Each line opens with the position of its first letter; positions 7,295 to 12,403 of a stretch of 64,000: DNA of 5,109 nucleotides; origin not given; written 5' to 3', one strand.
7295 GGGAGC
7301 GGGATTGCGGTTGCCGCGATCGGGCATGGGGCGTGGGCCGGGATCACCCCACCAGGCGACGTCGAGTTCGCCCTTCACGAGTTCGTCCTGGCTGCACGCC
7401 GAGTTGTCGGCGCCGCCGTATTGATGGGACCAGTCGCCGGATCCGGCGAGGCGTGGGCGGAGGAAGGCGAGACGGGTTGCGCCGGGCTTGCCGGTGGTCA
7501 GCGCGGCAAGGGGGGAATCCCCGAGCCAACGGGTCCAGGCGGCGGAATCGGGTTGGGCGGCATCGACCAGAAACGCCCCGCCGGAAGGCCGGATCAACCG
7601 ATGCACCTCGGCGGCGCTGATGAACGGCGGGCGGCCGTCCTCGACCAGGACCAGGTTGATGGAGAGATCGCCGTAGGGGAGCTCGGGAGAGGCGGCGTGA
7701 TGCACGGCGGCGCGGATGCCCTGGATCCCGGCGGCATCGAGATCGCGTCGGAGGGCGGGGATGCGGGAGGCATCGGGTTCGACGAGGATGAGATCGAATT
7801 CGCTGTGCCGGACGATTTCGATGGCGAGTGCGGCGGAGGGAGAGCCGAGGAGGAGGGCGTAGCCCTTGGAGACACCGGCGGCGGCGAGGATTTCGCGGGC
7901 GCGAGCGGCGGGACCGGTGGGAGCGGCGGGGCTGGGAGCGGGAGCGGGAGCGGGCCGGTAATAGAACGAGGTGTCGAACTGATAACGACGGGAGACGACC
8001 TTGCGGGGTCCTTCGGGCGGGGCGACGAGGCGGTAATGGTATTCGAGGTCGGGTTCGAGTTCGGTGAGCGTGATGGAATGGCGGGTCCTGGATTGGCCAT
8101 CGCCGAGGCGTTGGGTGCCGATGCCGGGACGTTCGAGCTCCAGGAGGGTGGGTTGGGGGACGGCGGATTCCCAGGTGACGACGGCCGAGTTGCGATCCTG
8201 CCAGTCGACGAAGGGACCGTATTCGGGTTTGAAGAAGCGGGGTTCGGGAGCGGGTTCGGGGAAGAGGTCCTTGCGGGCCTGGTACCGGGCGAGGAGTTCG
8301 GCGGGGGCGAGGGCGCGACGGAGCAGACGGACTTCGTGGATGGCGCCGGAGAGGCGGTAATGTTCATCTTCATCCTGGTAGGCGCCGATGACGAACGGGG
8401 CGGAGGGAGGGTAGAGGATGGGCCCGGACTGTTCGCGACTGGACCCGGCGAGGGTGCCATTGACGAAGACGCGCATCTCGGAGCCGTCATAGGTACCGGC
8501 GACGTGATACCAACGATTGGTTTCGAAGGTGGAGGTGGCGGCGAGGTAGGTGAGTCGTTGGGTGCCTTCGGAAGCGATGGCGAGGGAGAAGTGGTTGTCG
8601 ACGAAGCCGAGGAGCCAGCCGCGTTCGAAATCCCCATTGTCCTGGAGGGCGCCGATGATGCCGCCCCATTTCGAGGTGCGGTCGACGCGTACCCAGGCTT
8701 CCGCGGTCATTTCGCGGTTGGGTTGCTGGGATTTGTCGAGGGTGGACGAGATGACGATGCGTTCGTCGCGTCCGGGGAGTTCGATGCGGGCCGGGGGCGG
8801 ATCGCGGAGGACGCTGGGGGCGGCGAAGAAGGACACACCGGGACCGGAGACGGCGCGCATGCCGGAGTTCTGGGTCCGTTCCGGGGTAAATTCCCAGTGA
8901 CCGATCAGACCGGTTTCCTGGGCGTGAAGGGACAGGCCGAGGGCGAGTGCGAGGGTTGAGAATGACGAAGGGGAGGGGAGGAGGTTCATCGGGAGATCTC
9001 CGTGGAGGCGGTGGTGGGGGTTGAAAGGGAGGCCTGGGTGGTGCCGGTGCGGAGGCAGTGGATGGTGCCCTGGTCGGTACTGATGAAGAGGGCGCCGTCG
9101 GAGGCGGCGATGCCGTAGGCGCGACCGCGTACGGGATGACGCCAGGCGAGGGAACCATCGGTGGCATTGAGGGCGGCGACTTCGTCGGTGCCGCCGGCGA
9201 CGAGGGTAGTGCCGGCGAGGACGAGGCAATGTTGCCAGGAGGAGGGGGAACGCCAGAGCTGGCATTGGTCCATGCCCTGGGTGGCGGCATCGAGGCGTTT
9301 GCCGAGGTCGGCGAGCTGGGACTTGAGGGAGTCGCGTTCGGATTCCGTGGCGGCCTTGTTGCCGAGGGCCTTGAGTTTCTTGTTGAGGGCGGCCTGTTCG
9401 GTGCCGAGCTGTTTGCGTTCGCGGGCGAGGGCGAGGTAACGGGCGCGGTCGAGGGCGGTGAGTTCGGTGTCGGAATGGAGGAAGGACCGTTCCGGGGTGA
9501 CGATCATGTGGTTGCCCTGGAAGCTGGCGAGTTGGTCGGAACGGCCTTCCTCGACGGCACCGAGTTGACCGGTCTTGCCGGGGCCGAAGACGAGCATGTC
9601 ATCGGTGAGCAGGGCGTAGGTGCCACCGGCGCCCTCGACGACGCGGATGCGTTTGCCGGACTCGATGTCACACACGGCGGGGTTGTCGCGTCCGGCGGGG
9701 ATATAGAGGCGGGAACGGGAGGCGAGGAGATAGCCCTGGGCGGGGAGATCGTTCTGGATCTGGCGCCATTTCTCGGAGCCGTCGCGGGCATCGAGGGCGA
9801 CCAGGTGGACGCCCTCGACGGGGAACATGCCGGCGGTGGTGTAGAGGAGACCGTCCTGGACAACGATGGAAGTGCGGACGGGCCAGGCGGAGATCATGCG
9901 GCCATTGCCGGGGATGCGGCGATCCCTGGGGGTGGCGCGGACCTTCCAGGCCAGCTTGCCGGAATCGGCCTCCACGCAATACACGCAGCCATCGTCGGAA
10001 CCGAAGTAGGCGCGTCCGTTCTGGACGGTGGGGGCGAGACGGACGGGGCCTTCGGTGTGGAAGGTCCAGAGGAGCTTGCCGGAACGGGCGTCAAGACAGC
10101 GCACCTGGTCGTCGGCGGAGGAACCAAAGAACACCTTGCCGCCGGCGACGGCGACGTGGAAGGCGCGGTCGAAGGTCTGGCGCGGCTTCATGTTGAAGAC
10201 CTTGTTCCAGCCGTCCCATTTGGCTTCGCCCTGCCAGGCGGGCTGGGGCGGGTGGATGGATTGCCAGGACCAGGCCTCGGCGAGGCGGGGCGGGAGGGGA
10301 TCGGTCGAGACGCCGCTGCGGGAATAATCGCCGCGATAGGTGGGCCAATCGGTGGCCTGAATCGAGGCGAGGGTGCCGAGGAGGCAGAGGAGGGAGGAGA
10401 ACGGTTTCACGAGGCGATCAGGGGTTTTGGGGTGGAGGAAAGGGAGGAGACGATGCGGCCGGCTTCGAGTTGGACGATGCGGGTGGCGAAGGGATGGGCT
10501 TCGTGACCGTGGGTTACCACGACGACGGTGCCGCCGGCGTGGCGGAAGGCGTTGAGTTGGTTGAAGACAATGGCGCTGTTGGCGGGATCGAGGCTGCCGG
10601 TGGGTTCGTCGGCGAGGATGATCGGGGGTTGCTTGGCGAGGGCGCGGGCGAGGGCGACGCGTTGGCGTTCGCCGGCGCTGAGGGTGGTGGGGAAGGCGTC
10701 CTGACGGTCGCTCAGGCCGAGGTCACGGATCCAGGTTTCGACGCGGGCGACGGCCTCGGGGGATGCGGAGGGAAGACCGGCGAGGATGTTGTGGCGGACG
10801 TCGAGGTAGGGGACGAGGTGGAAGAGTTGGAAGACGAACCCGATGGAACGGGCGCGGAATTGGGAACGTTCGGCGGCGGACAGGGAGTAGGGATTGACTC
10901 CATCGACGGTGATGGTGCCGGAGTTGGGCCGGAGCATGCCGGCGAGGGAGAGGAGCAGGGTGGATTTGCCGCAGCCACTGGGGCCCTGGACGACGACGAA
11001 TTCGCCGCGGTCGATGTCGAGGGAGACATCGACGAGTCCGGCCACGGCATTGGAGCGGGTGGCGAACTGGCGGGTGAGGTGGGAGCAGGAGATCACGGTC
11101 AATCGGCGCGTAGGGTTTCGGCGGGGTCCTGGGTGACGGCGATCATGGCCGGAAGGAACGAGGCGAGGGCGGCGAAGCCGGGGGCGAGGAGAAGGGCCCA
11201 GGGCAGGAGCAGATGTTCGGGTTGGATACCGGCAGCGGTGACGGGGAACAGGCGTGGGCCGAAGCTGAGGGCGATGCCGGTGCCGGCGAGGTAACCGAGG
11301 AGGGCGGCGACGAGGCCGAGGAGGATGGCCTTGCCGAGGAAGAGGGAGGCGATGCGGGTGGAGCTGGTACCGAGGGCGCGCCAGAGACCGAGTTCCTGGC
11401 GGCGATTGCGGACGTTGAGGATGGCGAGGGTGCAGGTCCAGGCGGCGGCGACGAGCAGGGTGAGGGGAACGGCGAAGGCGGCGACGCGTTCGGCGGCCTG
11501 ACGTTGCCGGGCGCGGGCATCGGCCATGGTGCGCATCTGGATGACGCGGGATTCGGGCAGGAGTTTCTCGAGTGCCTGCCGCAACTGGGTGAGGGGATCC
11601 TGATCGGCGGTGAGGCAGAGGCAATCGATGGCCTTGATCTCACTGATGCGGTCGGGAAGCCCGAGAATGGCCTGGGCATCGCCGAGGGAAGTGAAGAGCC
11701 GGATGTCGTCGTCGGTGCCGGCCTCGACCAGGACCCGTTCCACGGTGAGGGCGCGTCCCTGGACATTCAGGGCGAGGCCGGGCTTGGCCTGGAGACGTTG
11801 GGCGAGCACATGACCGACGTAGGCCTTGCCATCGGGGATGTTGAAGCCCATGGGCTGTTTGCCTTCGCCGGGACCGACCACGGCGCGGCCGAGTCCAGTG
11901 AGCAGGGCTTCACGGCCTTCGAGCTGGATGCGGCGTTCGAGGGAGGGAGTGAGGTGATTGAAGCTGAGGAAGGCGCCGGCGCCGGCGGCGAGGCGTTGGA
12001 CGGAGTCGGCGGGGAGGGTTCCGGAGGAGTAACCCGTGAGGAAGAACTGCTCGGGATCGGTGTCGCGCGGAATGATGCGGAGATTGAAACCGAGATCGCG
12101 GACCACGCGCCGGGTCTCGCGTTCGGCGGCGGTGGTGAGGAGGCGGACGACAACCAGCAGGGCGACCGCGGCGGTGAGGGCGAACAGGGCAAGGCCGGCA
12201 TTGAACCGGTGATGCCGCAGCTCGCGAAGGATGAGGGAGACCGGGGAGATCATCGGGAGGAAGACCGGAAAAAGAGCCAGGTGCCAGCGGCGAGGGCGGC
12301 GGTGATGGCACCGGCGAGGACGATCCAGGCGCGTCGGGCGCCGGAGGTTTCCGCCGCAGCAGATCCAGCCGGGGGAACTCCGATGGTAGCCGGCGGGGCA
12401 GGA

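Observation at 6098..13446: Translationally coupled five-gene operon linking a MacB/FtsX-type ABC pair to two secreted beta-propeller proteins and an unknown anchored protein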

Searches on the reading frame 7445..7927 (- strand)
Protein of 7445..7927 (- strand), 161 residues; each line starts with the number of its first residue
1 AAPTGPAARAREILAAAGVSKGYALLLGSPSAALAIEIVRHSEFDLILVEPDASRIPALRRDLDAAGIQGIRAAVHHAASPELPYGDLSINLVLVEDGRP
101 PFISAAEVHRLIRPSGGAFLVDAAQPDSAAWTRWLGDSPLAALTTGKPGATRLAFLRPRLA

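Call 59: search_protein_families(library=pfam, proteins=[window:7445-7927:-], max_evalue=10)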
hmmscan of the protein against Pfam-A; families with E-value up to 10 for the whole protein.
window:7445-7927:- (161 aa): 0 families

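Call 60: search_solved_structures(query=window:7445-7927:-, max_evalue=10, show_alignments=2)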
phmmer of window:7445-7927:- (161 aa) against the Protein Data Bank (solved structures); distinct sequences matched with E-value up to 10: 3.
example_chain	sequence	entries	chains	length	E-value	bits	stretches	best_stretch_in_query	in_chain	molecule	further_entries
8syd_A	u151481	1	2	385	0.77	13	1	76-118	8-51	UDP-2,3-diacetamido-2,3-dideoxy-glucuronic acid-2-epimerase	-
7odx_A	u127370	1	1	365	0.86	12.9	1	59-131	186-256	Succinoaminodeoxyadenylate synthetase (PurZ)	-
3dlc_A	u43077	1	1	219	1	12.6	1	10-119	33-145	Putative S-adenosyl-L-methionine-dependent Methyltransferase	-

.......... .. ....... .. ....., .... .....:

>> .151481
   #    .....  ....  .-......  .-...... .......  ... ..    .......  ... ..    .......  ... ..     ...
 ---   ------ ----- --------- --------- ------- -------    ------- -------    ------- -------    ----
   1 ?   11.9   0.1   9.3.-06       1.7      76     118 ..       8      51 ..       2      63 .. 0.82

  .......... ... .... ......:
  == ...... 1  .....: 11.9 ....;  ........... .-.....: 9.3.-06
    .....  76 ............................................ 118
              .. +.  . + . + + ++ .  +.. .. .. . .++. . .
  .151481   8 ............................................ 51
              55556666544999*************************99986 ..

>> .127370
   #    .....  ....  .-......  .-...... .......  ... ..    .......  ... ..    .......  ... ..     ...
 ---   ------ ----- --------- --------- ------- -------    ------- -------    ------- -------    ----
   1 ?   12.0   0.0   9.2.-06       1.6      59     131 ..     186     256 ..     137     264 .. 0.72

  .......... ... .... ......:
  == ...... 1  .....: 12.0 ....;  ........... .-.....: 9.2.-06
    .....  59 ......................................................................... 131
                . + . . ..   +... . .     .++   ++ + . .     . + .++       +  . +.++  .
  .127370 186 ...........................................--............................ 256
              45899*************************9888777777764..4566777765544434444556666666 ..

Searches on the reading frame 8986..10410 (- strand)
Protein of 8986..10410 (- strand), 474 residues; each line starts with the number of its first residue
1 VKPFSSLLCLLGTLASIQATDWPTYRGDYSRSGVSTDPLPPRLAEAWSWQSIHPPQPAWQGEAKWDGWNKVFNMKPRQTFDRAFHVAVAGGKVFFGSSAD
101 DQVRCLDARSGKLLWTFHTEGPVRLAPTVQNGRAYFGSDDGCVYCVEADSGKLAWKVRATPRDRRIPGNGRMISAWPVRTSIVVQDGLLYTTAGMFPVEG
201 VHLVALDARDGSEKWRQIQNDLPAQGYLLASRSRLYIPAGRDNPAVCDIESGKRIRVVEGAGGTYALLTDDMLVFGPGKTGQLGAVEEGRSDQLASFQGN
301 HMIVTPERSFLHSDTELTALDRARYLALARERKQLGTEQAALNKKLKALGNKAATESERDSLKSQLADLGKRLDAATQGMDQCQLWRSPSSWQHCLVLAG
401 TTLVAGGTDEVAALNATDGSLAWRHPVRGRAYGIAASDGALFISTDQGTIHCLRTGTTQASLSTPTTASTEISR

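Call 4: search_protein_families(library=pfam, proteins=[window:8986-10410:-], max_evalue=0.01)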
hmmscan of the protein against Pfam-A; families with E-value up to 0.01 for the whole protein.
window:8986-10410:- (474 aa): 5 families
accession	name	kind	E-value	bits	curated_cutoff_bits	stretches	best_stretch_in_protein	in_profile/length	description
PF13360.13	PQQ_2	-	6.8e-26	91.8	27.6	2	83-253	28-190/233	Outer membrane protein assembly factor BamB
PF13570.13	Beta-prop_ACSF4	-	1.7e-14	54.4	133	1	91-158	62-130/329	Beta-alanine-activating enzyme, beta-propeller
PF01011.28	PQQ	-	8.8e-11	41.6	26.7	1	80-120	537-577/595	Glucose/ethanol/alcohol dehydrogenase, beta-propeller domain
PF03478.24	Beta-prop_KIB1-4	-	0.00032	20.8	27.4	0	380-459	66-142/242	KIB1-4 beta-propeller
PF25293.1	Beta-prop_EMC1_N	-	0.00039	20.6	34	0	403-429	35-61/219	EMC1 N-terminal beta-propeller domain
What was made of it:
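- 8986..10410 (-): g4: exported BamB-like/PQQ_2 beta-propeller with a helical insert of about 65 aa (around residues 315-380). PQQ_2 E 6.8e-26 (call 4).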

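Call 5: search_protein_families(library=ncbifam, proteins=[window:8986-10410:-], max_evalue=0.01)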
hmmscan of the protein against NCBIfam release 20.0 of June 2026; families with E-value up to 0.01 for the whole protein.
window:8986-10410:- (474 aa): 6 families
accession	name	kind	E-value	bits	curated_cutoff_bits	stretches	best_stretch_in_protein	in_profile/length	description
TIGR03300.1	assembly_YfgL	equivalog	6e-17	61.4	285.2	2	81-159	56-133/377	outer membrane protein assembly factor BamB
NF053615.1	SerThrKinAfsKStmc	equivalog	7.4e-17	61.3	1300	1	85-158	700-771/809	protein serine/threonine kinase AfsK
NF008351.0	PRK11138.1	equivalog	7.5e-14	51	423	3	84-158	114-187/394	outer membrane protein assembly factor BamB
TIGR03075.1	PQQ_enz_alc_DH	subfamily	5.1e-10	38.6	480.05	1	129-219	118-199/530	PQQ-dependent dehydrogenase, methanol/ethanol family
TIGR04528.1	acido_non_PQQ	subfamily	4.8e-09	35.5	650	1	20-216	4-178/493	acido-empty-quinoprotein group A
TIGR03074.1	PQQ_membr_DH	subfamily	0.00067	17.6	832.65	0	86-118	706-738/783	membrane-bound PQQ-dependent dehydrogenase, glucose/quinate/shikimate family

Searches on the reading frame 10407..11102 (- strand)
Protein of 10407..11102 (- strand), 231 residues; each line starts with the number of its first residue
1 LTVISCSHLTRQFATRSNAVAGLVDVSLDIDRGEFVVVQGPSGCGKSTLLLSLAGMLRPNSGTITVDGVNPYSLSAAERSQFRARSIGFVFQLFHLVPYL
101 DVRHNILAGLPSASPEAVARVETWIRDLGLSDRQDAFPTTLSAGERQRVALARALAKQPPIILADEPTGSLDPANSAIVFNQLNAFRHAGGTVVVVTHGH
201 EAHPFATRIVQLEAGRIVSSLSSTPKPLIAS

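Call 4: search_protein_families(library=pfam, proteins=[window:10407-11102:-], max_evalue=0.01)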
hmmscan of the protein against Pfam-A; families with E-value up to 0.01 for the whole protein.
window:10407-11102:- (231 aa): 14 families
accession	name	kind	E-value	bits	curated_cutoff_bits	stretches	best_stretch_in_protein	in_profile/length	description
PF00005.33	ABC_tran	-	3.7e-34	118.7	25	1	25-168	3-136/137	ABC transporter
PF13191.12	AAA_16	-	7.7e-06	26.9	32.6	1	16-163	5-136/167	AAA ATPase domain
PF13304.12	AAA_21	-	1e-05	26.2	27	0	144-198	241-298/304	AAA domain, putative AbiEii toxin, Type IV TA system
PF13481.12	AAA_25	-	2.4e-05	24.5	27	1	29-54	29-54/195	AAA domain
PF02463.25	SMC_N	-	7.2e-05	22.8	40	0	138-212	134-211/220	RecF/RecN/SMC N terminal domain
PF13555.12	AAA_29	-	0.0016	18.6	27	1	27-61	16-50/61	P-loop containing region of AAA domain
PF20703.3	nSTAND1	-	0.0018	18.4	27.1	1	11-56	14-54/379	Novel STAND NTPase 1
PF13401.12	AAA_22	-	0.002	18.9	27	1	33-73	5-46/130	AAA domain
PF13238.12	AAA_18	-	0.0027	18.6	29.4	0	36-64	1-27/128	AAA domain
PF01637.24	ATPase_2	-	0.0028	17.9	33.2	1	29-77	16-65/225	ATPase domain predominantly from Archaea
PF25199.1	nSTAND_NTPase5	-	0.003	17.8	34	1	29-58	37-66/145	Novel STAND NTPase 5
PF03193.22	RsgA_GTPase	-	0.0047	17.2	30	1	25-61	99-134/174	RsgA GTPase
PF03215.21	Rad17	-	0.0058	17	23.8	1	30-77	42-85/186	Rad17 P-loop domain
PF05729.18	NACHT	-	0.0071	16.6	26.7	0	35-56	2-23/167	NACHT domain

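Call 5: search_protein_families(library=ncbifam, proteins=[window:10407-11102:-], max_evalue=0.01)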
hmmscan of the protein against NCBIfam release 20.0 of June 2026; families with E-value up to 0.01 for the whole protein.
window:10407-11102:- (231 aa): 189 families (the best 25 are shown)
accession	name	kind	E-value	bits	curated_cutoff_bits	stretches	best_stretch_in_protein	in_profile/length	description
TIGR02673.1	FtsE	equivalog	1.6e-49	168.5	264.85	1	4-215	2-213/214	cell division ATP-binding protein FtsE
TIGR02211.1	LolD_lipo_ex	equivalog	1.3e-48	165.4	307.75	1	3-218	1-220/221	lipoprotein-releasing ABC transporter ATP-binding protein LolD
NF038007.1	ABC_ATP_DarD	equivalog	8.4e-48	162.7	375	1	6-216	4-217/218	darobactin export ABC transporter ATP-binding protein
TIGR03608.1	L_ocin_972_ABC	subfamily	4.5e-46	156.9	254.85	1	22-212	13-206/206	putative bacteriocin export ABC transporter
TIGR02982.1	heterocyst_DevA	subfamily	1.2e-45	155.8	295.8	1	3-217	1-219/220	ABC exporter ATP-binding subunit, DevA family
NF007826.0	PRK10535.1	equivalog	4.1e-43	147.6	966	1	4-223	5-227/648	macrolide ABC transporter ATP-binding protein/permease MacB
TIGR03265.1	PhnT2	equivalog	8.5e-43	146.9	457.7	1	15-219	12-215/353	putative 2-aminoethylphosphonate ABC transporter ATP-binding protein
TIGR02315.1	ABC_phnC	equivalog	8.7e-43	146.5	266.1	1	8-219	6-226/243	phosphonate ABC transporter ATP-binding protein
NF008639.0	PRK11629.1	equivalog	1.7e-41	142.2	360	1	3-222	6-229/234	lipoprotein-releasing ABC transporter ATP-binding protein LolD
TIGR01186.1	proV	subfamily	9e-40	136.9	326.6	1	21-219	7-210/363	betaine/proline/choline family ABC transporter ATP-binding protein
TIGR00968.1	3a0106s01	subfamily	1.6e-39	135.8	342.75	1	19-219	12-211/237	sulfate ABC transporter ATP-binding protein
NF008338.0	PRK11124.1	equivalog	7.7e-39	133.6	369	1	22-219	17-221/242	arginine ABC transporter ATP-binding protein ArtP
TIGR02857.1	CydD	equivalog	3.2e-38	132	435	1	21-212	336-529/529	thiol reductant ABC exporter subunit CydD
NF008428.0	PRK11264.1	equivalog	3.8e-38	131.1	406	1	1-219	1-224/250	L-cystine ABC transporter ATP-binding protein TcyN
NF007027.0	PRK09493.1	equivalog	5e-38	130.8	379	1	19-220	13-217/240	glutamine ABC transporter ATP-binding protein GlnQ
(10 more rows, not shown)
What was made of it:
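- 10407..11102 (-): g3: LolD/FtsE/MacB-clade ABC ATPase. FtsE E 1.6e-49 and LolD E 1.3e-48, both below cut-off (call 5).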

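Call 41: search_solved_structures(query=window:10407-11102:-, max_evalue=1e-30)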
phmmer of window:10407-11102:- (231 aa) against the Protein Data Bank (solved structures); distinct sequences matched with E-value up to 1e-30: 69 (the best 60 are shown).
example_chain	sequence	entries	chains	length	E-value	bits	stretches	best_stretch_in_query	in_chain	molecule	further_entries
8j5q_D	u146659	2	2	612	7.2e-43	150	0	7-221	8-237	Uncharacterized ABC transporter ATP-binding protein Rv1281c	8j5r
8j5s_D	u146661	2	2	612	5.2e-42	147.2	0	7-221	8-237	Uncharacterized ABC transporter ATP-binding protein Rv1281c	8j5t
2pcj_A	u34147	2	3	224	3.9e-37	131.3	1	23-221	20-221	Lipoprotein-releasing system ATP-binding protein lolD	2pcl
7mdy_D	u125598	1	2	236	1e-36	129.9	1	3-222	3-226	Lipoprotein-releasing system ATP-binding protein LolD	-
7v8l_D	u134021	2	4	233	1.1e-36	129.8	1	3-222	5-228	Lipoprotein-releasing system ATP-binding protein LolD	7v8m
5lj9_A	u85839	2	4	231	1.1e-36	129.8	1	7-218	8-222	Macrolide export ATP-binding/permease protein MacB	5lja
9rlc_D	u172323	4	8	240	1.2e-36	129.7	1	3-222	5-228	Lipoprotein-releasing system ATP-binding protein LolD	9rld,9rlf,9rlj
9rle_D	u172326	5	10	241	1.2e-36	129.7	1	3-222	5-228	Lipoprotein-releasing system ATP-binding protein LolD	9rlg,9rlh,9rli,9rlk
7arh_F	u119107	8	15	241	1.2e-36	129.7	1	3-222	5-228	Lipoprotein-releasing system ATP-binding protein LolD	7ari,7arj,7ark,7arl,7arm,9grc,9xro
5lil_A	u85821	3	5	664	1.3e-36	129.6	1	1-221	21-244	Macrolide export ATP-binding/permease protein MacB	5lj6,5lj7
7v8i_D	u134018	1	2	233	2.8e-36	128.5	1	3-222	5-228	Lipoprotein-releasing system ATP-binding protein LolD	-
9gvk_D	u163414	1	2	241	3.1e-36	128.3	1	3-222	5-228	Lipoprotein-releasing system ATP-binding protein LolD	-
1f3o_A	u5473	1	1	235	6.7e-36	127.3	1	5-217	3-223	HYPOTHETICAL ABC TRANSPORTER ATP-BINDING PROTEIN MJ0796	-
5nik_J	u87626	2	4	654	7.3e-36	127.1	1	8-220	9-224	Macrolide export ATP-binding/permease protein MacB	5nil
8idb_A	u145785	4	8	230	9.9e-36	126.7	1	3-219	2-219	Cell division ATP-binding protein FtsE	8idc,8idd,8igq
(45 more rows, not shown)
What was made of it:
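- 10407..11102 (-): Closest solved chains include LolD, MacB and FtsE (call 41).
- On Type VII ABC (MacB/FtsX fold) superfamily: PDB best matches include LolD, MacB and FtsE (call 41).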

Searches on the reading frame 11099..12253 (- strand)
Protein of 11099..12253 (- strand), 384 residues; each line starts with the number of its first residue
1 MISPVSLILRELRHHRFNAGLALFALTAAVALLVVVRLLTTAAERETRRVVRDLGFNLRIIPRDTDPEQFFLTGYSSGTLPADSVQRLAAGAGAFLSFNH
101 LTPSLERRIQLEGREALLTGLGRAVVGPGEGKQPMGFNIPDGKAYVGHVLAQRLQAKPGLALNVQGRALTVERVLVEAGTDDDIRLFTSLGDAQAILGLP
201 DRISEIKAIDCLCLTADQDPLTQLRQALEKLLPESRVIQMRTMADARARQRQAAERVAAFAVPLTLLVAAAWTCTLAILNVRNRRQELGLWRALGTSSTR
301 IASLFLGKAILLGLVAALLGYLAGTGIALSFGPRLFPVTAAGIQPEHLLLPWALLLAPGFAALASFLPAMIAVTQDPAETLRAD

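Call 4: search_protein_families(library=pfam, proteins=[window:11099-12253:-], max_evalue=0.01)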
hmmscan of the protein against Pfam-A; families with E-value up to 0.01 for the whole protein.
window:11099-12253:- (384 aa): 1 family
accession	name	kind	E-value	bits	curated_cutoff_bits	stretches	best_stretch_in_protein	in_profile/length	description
PF02687.27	FtsX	-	5.6e-12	46.2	25.5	1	264-374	6-117/120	FtsX-like permease C-terminal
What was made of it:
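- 11099..12253 (-): g2: FtsX/MacB-type permease with 4 TM helices and a periplasmic loop of about 215 aa carrying invariant D-C211-L-C213 (11615-11626). Pfam FtsX E 5.6e-12 (call 4).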

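Call 5: search_protein_families(library=ncbifam, proteins=[window:11099-12253:-], max_evalue=0.01)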
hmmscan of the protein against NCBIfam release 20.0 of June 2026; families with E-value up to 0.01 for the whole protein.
window:11099-12253:- (384 aa): 7 families
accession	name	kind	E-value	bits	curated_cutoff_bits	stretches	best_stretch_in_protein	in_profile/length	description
TIGR03434.1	ADOP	subfamily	6e-13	47.8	622.3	1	221-384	641-803/803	ADOP family duplicated permease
TIGR02212.1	lolCE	equivalog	1.7e-06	27.3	362.45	1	167-329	182-340/411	lipoprotein-releasing ABC transporter permease subunit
NF041854.1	ABC_perm_YbbP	equivalog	8.5e-06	23.9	999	1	133-383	115-370/806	putative ABC transporter permease subunit YbbP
NF008357.0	PRK11146.1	exception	0.00062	18.7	439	1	251-330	265-344/414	lipoprotein-releasing ABC transporter permease subunit LolE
TIGR00439.2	FtsX_Gneg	equivalog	0.0015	17.8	255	1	222-374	131-288/292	permease-like cell division protein FtsX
TIGR02213.1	lolE_release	exception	0.0031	16.4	540.35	1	249-331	260-342/411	lipoprotein-releasing ABC transporter permease subunit LolE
NF007826.0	PRK10535.1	equivalog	0.0036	15.6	966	1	264-381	531-645/648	macrolide ABC transporter ATP-binding protein/permease MacB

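Call 40: search_solved_structures(query=window:11099-12253:-, max_evalue=1)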
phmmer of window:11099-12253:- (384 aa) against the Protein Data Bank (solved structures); distinct sequences matched with E-value up to 1: 10.
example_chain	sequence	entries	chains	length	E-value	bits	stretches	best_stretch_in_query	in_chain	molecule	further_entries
5xu1_M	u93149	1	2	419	7.7e-05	25.3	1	262-382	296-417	ABC transporter permeae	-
5gko_A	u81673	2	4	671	0.0019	20.7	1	257-380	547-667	Macrolide export ATP-binding/permease protein MacB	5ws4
9w2w_A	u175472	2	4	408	0.0034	19.9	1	181-331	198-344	LolF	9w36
5nik_J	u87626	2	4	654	0.0041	19.6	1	262-382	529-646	Macrolide export ATP-binding/permease protein MacB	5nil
9ge6_A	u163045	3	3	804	0.0054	19.2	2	228-383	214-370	Uncharacterized ABC transporter permease YbbP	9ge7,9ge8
9o9x_C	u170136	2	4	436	0.0067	18.9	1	266-331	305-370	ABC transporter permease YtrF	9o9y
9w35_A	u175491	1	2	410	0.012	18.1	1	181-332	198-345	LolF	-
9w37_A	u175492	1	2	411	0.014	17.8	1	181-332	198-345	LolF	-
5lil_A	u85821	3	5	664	0.031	16.7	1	263-377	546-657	Macrolide export ATP-binding/permease protein MacB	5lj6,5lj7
7mdx_B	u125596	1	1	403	0.3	13.5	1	256-333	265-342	Lipoprotein-releasing system transmembrane protein LolE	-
